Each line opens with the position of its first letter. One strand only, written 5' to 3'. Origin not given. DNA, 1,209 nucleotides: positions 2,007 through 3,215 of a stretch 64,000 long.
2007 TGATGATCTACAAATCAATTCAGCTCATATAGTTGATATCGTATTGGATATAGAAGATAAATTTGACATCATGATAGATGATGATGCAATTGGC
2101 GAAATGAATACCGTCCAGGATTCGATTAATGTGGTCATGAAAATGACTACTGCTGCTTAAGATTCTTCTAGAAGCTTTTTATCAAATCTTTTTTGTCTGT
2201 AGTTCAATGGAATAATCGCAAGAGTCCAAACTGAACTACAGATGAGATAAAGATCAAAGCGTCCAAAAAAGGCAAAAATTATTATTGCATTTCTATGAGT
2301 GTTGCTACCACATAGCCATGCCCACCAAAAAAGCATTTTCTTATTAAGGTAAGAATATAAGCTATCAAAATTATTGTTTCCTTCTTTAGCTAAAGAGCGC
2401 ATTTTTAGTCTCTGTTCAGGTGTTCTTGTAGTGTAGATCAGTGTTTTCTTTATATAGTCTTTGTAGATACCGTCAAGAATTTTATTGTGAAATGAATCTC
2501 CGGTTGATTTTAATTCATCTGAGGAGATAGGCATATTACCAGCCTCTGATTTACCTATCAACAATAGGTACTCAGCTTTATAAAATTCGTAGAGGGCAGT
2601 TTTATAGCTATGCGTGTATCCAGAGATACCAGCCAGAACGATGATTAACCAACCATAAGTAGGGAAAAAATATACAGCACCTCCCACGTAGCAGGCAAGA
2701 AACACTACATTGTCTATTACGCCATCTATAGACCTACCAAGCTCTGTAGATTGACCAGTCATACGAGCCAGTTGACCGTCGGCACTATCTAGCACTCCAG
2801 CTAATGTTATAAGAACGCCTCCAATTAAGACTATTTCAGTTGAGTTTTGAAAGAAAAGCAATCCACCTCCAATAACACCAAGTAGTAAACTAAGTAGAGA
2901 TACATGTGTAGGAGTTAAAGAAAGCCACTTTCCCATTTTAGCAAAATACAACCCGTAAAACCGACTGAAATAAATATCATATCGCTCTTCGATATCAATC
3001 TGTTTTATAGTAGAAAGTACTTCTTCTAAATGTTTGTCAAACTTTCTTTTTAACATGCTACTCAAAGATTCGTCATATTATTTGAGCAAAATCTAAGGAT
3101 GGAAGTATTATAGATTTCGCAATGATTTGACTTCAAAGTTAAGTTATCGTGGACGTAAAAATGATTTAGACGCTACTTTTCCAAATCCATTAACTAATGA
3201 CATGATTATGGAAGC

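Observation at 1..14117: Composite lipid / phosphonate island of at least 14 kb: an AEP core flanked by lipid head-group enzymes and by glycan phosphotransferases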

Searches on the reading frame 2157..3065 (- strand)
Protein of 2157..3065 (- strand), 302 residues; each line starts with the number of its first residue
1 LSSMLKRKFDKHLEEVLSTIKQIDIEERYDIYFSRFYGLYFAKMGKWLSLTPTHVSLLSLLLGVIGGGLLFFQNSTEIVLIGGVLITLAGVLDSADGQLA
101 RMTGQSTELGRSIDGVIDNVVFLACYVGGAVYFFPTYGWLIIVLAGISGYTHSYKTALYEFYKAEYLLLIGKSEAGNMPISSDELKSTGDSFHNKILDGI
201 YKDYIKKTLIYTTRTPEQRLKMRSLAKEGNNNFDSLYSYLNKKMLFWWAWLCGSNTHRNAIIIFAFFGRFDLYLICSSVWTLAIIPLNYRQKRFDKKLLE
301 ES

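Call 3: search_protein_families(library=pfam, proteins=[window:2157-3065:-], max_evalue=0.001)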
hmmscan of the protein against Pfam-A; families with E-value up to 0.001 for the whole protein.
window:2157-3065:- (302 aa): 1 family
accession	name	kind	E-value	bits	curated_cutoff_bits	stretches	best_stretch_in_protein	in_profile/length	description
PF01066.26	CDP-OH_P_transf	-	4.8e-11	43.7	22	1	51-144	3-92/152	CDP-alcohol phosphatidyltransferase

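Call 7: search_protein_families(library=ncbifam, proteins=[window:2157-3065:-], max_evalue=0.001)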
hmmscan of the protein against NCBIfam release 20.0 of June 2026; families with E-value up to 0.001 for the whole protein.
window:2157-3065:- (302 aa): 10 families
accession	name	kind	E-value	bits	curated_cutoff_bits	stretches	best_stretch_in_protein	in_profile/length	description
NF040950.1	archin_ph_syn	equivalog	1e-15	58.1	180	1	43-164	17-135/191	archaetidylinositol phosphate synthase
NF041135.1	IPPtranDIPPsyn_Thcocales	equivalog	1.4e-09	37.5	580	1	50-167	250-361/419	bifunctional L-myo-inositol-1-phosphate cytidylyltransferase/CDP-L-myo-inositol myo-inositolphosphotransferase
NF045883.1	PIPSynth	equivalog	1.4e-07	31.4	170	1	48-135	21-105/197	phosphatidylinositol phosphate synthase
TIGR00560.1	pgsA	equivalog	1.3e-06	29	109.1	1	72-142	26-97/183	CDP-diacylglycerol--glycerol-3-phosphate 3-phosphatidyltransferase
NF053678.1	ClpnSynClsA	equivalog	2.9e-05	24.3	240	1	82-128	33-79/180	cardiolipin synthase ClsA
NF052561.1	PIPSynBT1523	equivalog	3.7e-05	23.5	350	1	48-141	23-121/232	hypothetical protein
TIGR04217.1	archae_ser_T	exception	9.5e-05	22.2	200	1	52-125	10-78/221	archaetidylserine synthase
TIGR00473.1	pssA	equivalog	0.00027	21.1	107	1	83-122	24-63/153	CDP-diacylglycerol--serine O-phosphatidyltransferase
NF008090.0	PRK10832.1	equivalog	0.0007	19.7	304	0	69-133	22-86/182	CDP-diacylglycerol--glycerol-3-phosphate 3-phosphatidyltransferase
NF038087.1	arch_ser_synth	exception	0.00081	19.1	240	0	55-122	10-75/216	archaetidylserine synthase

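Call 10: find_homologous_proteins(query=window:2157-3065:-)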
Query window:2157-3065:- (302 aa): 303 proteins with E <= 0.001 among 3513 candidates; the best 120 are listed.
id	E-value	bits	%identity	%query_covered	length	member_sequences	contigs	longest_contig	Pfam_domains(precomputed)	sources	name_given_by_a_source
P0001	3.1e-197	672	100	99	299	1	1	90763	PF01066.27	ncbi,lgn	ncbi:MAG: CDP-alcohol phosphatidyltransferase family protein [Ekhidna sp.]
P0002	2.8e-166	570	83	99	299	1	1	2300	PF01066.27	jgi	jgi:phosphatidylglycerophosphate synthase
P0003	4.3e-166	570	82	100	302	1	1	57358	PF01066.27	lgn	-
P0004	1.8e-165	568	82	100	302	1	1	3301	PF01066.27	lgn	-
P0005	2.6e-163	561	81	96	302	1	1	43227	PF01066.27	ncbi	-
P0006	4.5e-132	458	66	100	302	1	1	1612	PF01066.27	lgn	-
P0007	3.7e-131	455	66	100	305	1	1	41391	PF01066.27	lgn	-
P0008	5.6e-127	441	62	100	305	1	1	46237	PF01066.27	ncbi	ncbi:MAG: hypothetical protein Tsb0034_10570 [Ekhidna sp.]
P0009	5.8e-127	441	63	100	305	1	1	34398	PF01066.27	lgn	-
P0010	3.5e-126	439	63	100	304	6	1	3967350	PF01066.27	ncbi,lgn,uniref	ncbi:CDP-alcohol phosphatidyltransferase family protein [Ekhidna sp. To15]|uniref:CDP-alcohol phosph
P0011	8.2e-126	438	63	100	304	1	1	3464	PF01066.27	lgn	-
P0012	1.1e-125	437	64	100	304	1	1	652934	PF01066.27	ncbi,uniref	ncbi:CDP-alcohol phosphatidyltransferase family protein [Ekhidna sp.]|uniref:CDP-alcohol phosphatidy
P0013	1.8e-125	436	62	100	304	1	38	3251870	PF01066.27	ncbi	ncbi:CDP-alcohol phosphatidyltransferase family protein [Ekhidna sp.]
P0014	2.1e-124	433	64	100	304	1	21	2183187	PF01066.27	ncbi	ncbi:MAG: CDP-alcohol phosphatidyltransferase family protein [Ekhidna sp.]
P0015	5.0e-124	432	61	100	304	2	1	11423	PF01066.27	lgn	-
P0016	2.1e-123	430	62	100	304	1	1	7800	PF01066.27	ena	-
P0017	8.0e-123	428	61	100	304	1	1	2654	PF01066.27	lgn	-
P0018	9.6e-123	427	62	100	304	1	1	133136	PF01066.27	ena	-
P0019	1.6e-122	427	62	100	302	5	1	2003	PF01066.27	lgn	-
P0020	2.0e-121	423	60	100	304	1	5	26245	PF01066.27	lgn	-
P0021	2.4e-121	423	61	100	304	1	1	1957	PF01066.27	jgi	-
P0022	3.7e-121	422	59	100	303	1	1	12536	PF01066.27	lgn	-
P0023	6.2e-120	418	58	100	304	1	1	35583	PF01066.27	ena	-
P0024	2.5e-119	416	60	100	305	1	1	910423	PF01066.27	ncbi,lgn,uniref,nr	ncbi:CDP-alcohol phosphatidyltransferase [Ekhidna lutea]|uniref:CDP-alcohol phosphatidyltransferase 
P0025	2.8e-119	416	60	100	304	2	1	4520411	PF01066.27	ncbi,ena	ncbi:CDP-alcohol phosphatidyltransferase family protein [Ekhidna sp.]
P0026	5.2e-119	415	59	100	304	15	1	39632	PF01066.27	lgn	-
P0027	1.3e-118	414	59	99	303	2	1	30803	PF01066.27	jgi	jgi:hypothetical protein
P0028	7.6e-118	411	58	100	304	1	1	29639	PF01066.27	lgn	-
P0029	1.7e-117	410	61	97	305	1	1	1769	PF01066.27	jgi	-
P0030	1.7e-117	410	60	100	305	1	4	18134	PF01066.27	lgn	-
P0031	2.1e-117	410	59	100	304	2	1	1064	PF01066.27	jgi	-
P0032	7.1e-117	408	59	100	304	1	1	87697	PF01066.27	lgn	-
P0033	1.3e-116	407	58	100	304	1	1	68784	PF01066.27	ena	-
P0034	1.4e-116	407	59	100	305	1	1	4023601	PF01066.27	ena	-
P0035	1.9e-116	407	60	100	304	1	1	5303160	PF01066.27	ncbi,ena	-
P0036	2.0e-116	407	58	100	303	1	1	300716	PF01066.27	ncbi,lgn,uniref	ncbi:MAG: CDP-alcohol phosphatidyltransferase family protein [Ekhidna sp.]|uniref:CDP-alcohol phosph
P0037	2.7e-116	406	59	100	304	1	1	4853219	PF01066.27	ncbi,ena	-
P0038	3.4e-116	406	59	99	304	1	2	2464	PF01066.27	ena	-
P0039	3.6e-116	406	59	100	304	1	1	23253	PF01066.27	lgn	-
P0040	4.5e-116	406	59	98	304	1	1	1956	PF01066.27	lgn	-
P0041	1.1e-115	404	58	100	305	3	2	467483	PF01066.27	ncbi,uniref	ncbi:CDP-alcohol phosphatidyltransferase family protein [Ekhidna sp.]|uniref:CDP-alcohol phosphatidy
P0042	1.9e-115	403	58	100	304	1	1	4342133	PF01066.27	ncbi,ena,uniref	ncbi:CDP-alcohol phosphatidyltransferase family protein [Ekhidna sp.]|uniref:CDP-alcohol phosphatidy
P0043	2.4e-115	403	58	100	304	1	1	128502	PF01066.27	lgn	-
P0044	3.9e-115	402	58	100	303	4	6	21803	PF01066.27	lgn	-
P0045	2.0e-114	400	57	100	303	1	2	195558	PF01066.27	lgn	-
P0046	2.6e-114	400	58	100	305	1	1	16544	PF01066.27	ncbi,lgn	-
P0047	3.9e-113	396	57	100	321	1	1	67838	PF01066.27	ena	-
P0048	5.1e-113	396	58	100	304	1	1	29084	PF01066.27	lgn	-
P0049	9.7e-113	395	60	96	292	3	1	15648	PF01066.27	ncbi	-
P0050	2.3e-110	387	59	97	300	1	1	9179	PF01066.27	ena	-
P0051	2.0e-109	384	58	99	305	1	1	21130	PF01066.27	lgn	-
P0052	4.6e-109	383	59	95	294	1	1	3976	PF01066.27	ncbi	-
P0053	1.3e-108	381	56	100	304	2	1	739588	PF01066.27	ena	-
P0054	2.0e-108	380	59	97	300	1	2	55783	PF01066.27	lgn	-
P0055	2.8e-108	380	61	97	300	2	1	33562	PF01066.27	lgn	-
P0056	5.7e-108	379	59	97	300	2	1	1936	PF01066.27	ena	-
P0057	1.8e-105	371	57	97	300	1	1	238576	PF01066.27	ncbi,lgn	-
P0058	2.6e-105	370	57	95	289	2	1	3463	PF01066.27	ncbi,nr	ncbi:MAG: CDP-alcohol phosphatidyltransferase family protein, partial [Ekhidna sp.]|nr:CDP-alcohol p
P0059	3.7e-104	366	57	97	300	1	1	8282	PF01066.27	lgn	-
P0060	1.5e-103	364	58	97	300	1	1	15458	PF01066.27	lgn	-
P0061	1.6e-103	364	57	97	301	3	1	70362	PF01066.27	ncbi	ncbi:MAG: CDP-alcohol phosphatidyltransferase family protein [Cyclobacteriaceae bacterium]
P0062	2.0e-103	364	56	96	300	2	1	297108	PF01066.27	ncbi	-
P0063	2.4e-103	364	58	96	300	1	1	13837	PF01066.27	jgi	jgi:phosphatidylglycerophosphate synthase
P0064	3.9e-100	353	55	98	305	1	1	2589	PF01066.27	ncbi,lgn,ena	-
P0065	6.2e-96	339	53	96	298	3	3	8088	PF01066.27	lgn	-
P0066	3.8e-95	337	54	96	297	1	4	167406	PF01066.27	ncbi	ncbi:MAG: CDP-alcohol phosphatidyltransferase family protein [Cyclobacteriaceae bacterium]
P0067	5.1e-95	336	53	97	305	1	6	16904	PF01066.27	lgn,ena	-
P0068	1.8e-92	328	52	99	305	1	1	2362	PF01066.27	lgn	-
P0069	1.0e-91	326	51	96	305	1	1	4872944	PF01066.27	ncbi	-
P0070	1.0e-90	322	51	98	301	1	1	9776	PF01066.27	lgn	-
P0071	1.1e-90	322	50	99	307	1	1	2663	PF01066.27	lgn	-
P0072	1.3e-90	322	51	97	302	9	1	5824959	PF01066.27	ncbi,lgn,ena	-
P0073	1.6e-90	322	49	98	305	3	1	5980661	PF01066.27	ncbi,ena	-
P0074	1.8e-90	322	52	96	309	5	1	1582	PF01066.27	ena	-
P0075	6.9e-89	316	59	75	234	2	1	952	PF01066.27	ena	-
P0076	1.1e-88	316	50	98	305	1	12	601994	PF01066.27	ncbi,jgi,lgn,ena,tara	tara:strand:+ start:3261 stop:4178 length:918 start_codon:yes stop_codon:yes gene_type:complete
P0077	2.2e-88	315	48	98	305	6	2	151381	PF01066.27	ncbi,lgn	ncbi:MAG: CDP-alcohol phosphatidyltransferase family protein [Cyclobacteriaceae bacterium]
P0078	4.5e-88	314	49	97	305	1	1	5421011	PF01066.27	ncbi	ncbi:MAG: CDP-alcohol phosphatidyltransferase family protein [Bacteroidota bacterium]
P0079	1.8e-86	308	52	96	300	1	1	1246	PF01066.27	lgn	-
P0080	3.2e-85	304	49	97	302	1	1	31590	PF01066.27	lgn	-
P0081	5.9e-84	300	47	100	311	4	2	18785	PF01066.27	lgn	-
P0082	3.9e-83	297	47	99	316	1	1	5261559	PF01066.27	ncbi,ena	-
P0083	2.7e-81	291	51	88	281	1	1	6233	PF01066.27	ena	-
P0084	3.1e-81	291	49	96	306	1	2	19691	PF01066.27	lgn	-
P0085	1.3e-80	289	47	97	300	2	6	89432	PF01066.27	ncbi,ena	-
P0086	1.7e-78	282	45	99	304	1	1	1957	PF01066.27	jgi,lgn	jgi:phosphatidylglycerophosphate synthase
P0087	4.7e-78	281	45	97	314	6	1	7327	PF01066.27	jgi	jgi:phosphatidylglycerophosphate synthase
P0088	5.2e-78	281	47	99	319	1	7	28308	PF01066.27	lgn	-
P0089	1.6e-76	276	45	98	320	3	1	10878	PF01066.27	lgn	-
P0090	6.6e-76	274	43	97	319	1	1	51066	PF01066.27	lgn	-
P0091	1.2e-75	273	45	100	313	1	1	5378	PF01066.27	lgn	-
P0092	3.9e-75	271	47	99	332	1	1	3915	PF01066.27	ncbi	-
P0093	8.4e-75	270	47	100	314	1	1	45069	PF01066.27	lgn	-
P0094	8.9e-75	270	46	98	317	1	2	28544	PF01066.27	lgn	-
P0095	1.8e-74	269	43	100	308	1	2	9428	PF01066.27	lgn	-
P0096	2.1e-74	269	46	97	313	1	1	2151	PF01066.27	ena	-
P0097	4.3e-74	268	44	99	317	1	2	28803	PF01066.27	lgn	-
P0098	6.1e-74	267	48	99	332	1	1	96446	PF01066.27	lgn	-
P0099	3.8e-73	265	44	100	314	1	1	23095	PF01066.27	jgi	jgi:phosphatidylglycerophosphate synthase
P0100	5.2e-73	264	44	100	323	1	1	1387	PF01066.27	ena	-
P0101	5.4e-73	264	47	98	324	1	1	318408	PF01066.27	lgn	-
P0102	6.2e-73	264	45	98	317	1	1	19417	PF01066.27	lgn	-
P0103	1.1e-72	263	44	99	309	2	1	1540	PF01066.27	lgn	-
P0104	1.6e-72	263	45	98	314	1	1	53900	PF01066.27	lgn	-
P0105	1.8e-72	262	43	100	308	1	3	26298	PF01066.27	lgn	-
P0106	2.4e-72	262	45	99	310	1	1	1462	PF01066.27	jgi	jgi:hypothetical protein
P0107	2.6e-72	262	44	100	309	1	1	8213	PF01066.27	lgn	-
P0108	3.0e-72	262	42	99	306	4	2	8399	PF01066.27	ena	-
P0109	6.4e-72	261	45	100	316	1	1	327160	PF01066.27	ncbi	ncbi:MAG: CDP-alcohol phosphatidyltransferase family protein [Reichenbachiella sp.]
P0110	9.4e-72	260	43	100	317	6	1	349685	PF01066.27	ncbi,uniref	ncbi:MAG: CDP-alcohol phosphatidyltransferase family protein [Reichenbachiella sp.]|uniref:CDP-alcoh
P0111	1.1e-71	260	44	100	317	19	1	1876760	PF01066.27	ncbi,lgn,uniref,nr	ncbi:CDP-alcohol phosphatidyltransferase [Reichenbachiella faecimaris]|uniref:CDP-alcohol phosphatid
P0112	1.6e-71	259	45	98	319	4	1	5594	PF01066.27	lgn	-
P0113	7.6e-71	257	44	97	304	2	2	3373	PF01066.27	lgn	-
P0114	1.2e-70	256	44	99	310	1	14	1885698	PF01066.27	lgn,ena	-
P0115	1.8e-70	256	45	100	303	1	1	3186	PF01066.27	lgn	-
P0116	4.2e-70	255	42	100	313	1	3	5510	PF01066.27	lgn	-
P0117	4.3e-70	255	44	99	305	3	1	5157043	PF01066.27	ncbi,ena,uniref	ncbi:CDP-alcohol phosphatidyltransferase family protein [Marinoscillum sp.]|uniref:CDP-alcohol phosp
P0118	6.2e-70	254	43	95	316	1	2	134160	PF01066.27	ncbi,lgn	-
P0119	1.3e-69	253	42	99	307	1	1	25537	PF01066.27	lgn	-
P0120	2.3e-69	252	42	98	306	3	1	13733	PF01066.27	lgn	-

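Call 11: find_encoding_contigs(protein=P0010, flank=10000, max_places=2)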
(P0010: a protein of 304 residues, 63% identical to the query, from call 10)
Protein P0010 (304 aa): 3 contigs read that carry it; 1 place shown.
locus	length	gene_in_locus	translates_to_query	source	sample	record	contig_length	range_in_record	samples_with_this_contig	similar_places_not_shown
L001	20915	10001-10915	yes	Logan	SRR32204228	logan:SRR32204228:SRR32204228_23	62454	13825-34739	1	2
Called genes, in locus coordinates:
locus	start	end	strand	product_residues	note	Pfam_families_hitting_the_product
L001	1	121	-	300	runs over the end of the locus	PF17101:Stealth_CR1 (weak), PF11380:Stealth_CR2, PF17103:Stealth_CR4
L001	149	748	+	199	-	PF04991:LicD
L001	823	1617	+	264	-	PF05721:PhyH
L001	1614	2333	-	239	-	PF00483:NTP_transferase, PF12804:NTP_transf_3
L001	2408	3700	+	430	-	PF01467:CTP_transf_like, PF13714:PEP_mutase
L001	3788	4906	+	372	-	PF02776:TPP_enzyme_N, PF02775:TPP_enzyme_C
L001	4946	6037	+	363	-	PF00266:Aminotran_5, PF00155:Aminotran_1_2 (weak)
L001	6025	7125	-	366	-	PF13439:Glyco_transf_4, PF20706:GT4-conflict, PF00534:Glycos_transf_1, PF13692:Glyco_trans_1_4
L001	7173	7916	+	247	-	PF11306:DUF3108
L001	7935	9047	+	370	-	PF13091:PLDc_2, PF00614:PLDc (weak), PF13091:PLDc_2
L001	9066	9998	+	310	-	PF08557:Lipid_DES, PF00487:FA_desaturase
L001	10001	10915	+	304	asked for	PF01066:CDP-OH_P_transf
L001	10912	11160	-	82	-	-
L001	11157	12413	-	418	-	PF00109:ketoacyl-synt, PF02801:Ketoacyl-synt_C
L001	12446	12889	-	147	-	PF22817:ApeP-like (weak), PF07977:FabA, PF22818:ApeI-like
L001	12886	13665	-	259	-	PF00106:adh_short, PF08659:KR, PF13561:adh_short_C2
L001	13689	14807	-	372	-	PF00583:Acetyltransf_1 (faint)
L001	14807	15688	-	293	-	PF01370:Epimerase, PF01073:3Beta_HSD, PF04321:RmlD_sub_bind (weak)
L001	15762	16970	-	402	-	PF01053:Cys_Met_Meta_PP (faint), PF00155:Aminotran_1_2, PF00266:Aminotran_5 (weak), PF01041:DegT_DnrJ_EryC1 (faint), PF01212:Beta_elim_lyase (weak)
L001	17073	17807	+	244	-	PF00483:NTP_transferase (weak), PF12804:NTP_transf_3, PF13277:YmdB (weak)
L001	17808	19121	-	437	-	PF07994:NAD_binding_5, PF01658:Inos-1-P_synth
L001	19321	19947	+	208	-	PF01300:Sua5_yciO_yrdC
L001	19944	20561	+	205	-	PF08889:WbqC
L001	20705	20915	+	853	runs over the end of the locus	PF02861:Clp_N, PF13191:AAA_16 (weak), PF00004:AAA, PF17871:AAA_lid_9, PF02151:UVR (weak), PF07724:AAA_2, PF07728:AAA_5, PF10431:ClpB_D2-small, +7 more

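Call 12: find_encoding_contigs(protein=P0111, flank=10000, max_places=2)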
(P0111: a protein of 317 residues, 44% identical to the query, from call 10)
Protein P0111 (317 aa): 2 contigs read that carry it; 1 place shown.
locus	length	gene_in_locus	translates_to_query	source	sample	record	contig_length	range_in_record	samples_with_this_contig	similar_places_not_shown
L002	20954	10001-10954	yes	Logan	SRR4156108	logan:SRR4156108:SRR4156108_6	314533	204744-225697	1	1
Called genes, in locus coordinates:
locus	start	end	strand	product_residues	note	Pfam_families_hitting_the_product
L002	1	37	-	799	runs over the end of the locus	PF12704:MacB_PCD, PF02687:FtsX, PF12704:MacB_PCD, PF02687:FtsX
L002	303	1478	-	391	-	-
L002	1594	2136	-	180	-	-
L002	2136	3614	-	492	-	PF03553:Na_H_antiporter, PF03606:DcuC (weak)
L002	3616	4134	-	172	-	PF08534:Redoxin, PF00578:AhpC-TSA, PF00085:Thioredoxin (faint), PF13098:Thioredoxin_2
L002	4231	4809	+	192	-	PF04264:YceI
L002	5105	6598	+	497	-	PF00209:SNF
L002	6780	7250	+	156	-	PF01503:PRA-PH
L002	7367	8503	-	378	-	PF13439:Glyco_transf_4, PF13579:Glyco_trans_4_4, PF20706:GT4-conflict, PF00534:Glycos_transf_1, PF13692:Glyco_trans_1_4, PF13524:Glyco_trans_1_2 (weak)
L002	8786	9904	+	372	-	PF13091:PLDc_2, PF00614:PLDc, PF13091:PLDc_2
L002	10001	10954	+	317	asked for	PF01066:CDP-OH_P_transf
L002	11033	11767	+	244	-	PF00483:NTP_transferase, PF12804:NTP_transf_3, PF20202:DUF6564 (weak)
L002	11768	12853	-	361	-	PF00817:IMS, PF11798:IMS_HHH (weak), PF21999:IMS_HHH_1, PF11799:IMS_C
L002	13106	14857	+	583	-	PF03739:LptF_LptG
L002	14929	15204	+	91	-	PF00312:Ribosomal_S15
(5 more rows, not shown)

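Call 13: find_encoding_contigs(protein=P0117, flank=10000, max_places=2)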
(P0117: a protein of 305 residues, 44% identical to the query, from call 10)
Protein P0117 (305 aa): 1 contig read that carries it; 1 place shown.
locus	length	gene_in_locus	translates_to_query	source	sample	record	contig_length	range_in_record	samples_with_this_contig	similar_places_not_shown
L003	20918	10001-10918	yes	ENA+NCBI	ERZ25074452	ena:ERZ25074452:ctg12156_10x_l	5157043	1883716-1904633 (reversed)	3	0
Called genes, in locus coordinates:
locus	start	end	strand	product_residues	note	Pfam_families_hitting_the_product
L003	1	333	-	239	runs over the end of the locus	PF00483:NTP_transferase, PF12804:NTP_transf_3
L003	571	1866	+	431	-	PF01467:CTP_transf_like, PF13714:PEP_mutase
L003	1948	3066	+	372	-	PF02776:TPP_enzyme_N, PF02775:TPP_enzyme_C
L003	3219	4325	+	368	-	PF00266:Aminotran_5, PF00155:Aminotran_1_2 (faint)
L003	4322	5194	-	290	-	PF20102:DUF6492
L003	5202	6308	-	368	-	PF13439:Glyco_transf_4, PF13579:Glyco_trans_4_4, PF20706:GT4-conflict, PF00534:Glycos_transf_1, PF13692:Glyco_trans_1_4, PF13524:Glyco_trans_1_2 (weak)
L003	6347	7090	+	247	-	PF11306:DUF3108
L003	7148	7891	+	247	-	PF05118:Asp_Arg_Hydrox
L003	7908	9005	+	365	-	PF13091:PLDc_2, PF00614:PLDc (weak), PF13091:PLDc_2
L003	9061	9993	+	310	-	PF08557:Lipid_DES, PF00487:FA_desaturase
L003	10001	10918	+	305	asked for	PF01066:CDP-OH_P_transf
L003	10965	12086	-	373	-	-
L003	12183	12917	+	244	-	PF00483:NTP_transferase (faint), PF01128:IspD (weak), PF12804:NTP_transf_3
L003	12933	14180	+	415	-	PF00155:Aminotran_1_2, PF00266:Aminotran_5 (faint)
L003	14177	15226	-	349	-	PF01658:Inos-1-P_synth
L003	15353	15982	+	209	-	PF01300:Sua5_yciO_yrdC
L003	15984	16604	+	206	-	PF08889:WbqC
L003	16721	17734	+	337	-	PF02861:Clp_N, PF13191:AAA_16 (weak), PF00004:AAA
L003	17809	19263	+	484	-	PF17871:AAA_lid_9, PF02151:UVR (faint), PF00158:Sigma54_activat (weak), PF00004:AAA (weak), PF07724:AAA_2, PF07728:AAA_5, PF10431:ClpB_D2-small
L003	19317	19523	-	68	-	-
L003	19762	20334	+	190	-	-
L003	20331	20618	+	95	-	PF13601:HTH_34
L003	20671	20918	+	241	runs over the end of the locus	PF13176:TPR_7 (faint), PF13181:TPR_8 (faint), PF13428:TPR_14 (faint), PF13424:TPR_12 (weak), PF00515:TPR_1, PF07719:TPR_2 (weak)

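Call 15: find_encoding_contigs(protein=P0001, flank=10000, max_places=2)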
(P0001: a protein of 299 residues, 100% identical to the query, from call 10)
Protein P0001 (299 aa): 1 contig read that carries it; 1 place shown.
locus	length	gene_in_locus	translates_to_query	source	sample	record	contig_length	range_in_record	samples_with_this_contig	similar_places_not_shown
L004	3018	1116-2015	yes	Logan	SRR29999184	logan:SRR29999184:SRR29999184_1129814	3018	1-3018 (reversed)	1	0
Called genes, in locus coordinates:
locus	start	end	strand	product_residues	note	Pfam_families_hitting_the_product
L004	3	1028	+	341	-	?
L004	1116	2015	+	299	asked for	PF01066:CDP-OH_P_transf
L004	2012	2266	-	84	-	-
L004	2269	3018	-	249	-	?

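Call 16: find_encoding_contigs(protein=P0003, flank=10000, max_places=2)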
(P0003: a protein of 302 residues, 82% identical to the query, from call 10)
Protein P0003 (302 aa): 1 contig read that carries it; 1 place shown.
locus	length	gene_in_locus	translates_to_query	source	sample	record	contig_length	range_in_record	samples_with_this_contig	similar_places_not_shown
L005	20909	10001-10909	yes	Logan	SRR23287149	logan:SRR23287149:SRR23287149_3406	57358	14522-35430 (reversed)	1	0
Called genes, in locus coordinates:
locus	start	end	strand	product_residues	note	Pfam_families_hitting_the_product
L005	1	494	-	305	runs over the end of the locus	PF17101:Stealth_CR1, PF11380:Stealth_CR2, PF17103:Stealth_CR4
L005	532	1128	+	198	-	PF04991:LicD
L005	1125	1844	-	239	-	PF00483:NTP_transferase, PF12804:NTP_transf_3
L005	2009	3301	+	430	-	PF01467:CTP_transf_like, PF13714:PEP_mutase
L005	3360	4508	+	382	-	PF02776:TPP_enzyme_N, PF02775:TPP_enzyme_C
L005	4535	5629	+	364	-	PF00266:Aminotran_5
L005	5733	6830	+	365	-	PF00487:FA_desaturase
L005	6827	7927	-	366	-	PF13439:Glyco_transf_4, PF20706:GT4-conflict, PF00534:Glycos_transf_1, PF13692:Glyco_trans_1_4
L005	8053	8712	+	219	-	PF11306:DUF3108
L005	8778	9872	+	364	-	PF13091:PLDc_2, PF00614:PLDc (weak), PF13091:PLDc_2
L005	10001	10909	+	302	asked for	PF01066:CDP-OH_P_transf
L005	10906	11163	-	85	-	-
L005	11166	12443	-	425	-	PF00109:ketoacyl-synt, PF02801:Ketoacyl-synt_C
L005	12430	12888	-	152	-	PF22817:ApeP-like (weak), PF07977:FabA, PF22818:ApeI-like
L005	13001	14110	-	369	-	PF00583:Acetyltransf_1 (faint)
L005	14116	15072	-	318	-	PF00106:adh_short (weak), PF01073:3Beta_HSD, PF01370:Epimerase, PF04321:RmlD_sub_bind, PF07993:NAD_binding_4 (faint), PF13460:NAD_binding_10, PF16363:GDP_Man_Dehyd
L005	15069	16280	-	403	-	PF01053:Cys_Met_Meta_PP (weak), PF00155:Aminotran_1_2, PF00266:Aminotran_5, PF01041:DegT_DnrJ_EryC1, PF01212:Beta_elim_lyase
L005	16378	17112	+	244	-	PF00483:NTP_transferase (faint), PF12804:NTP_transf_3, PF20202:DUF6564 (weak)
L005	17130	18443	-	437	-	PF07994:NAD_binding_5, PF01658:Inos-1-P_synth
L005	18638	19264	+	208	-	PF01300:Sua5_yciO_yrdC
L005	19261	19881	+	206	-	PF08889:WbqC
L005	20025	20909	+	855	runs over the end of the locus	PF02861:Clp_N, PF13191:AAA_16 (weak), PF00004:AAA, PF17871:AAA_lid_9, PF00158:Sigma54_activat (weak), PF07724:AAA_2, PF07728:AAA_5, PF10431:ClpB_D2-small, +7 more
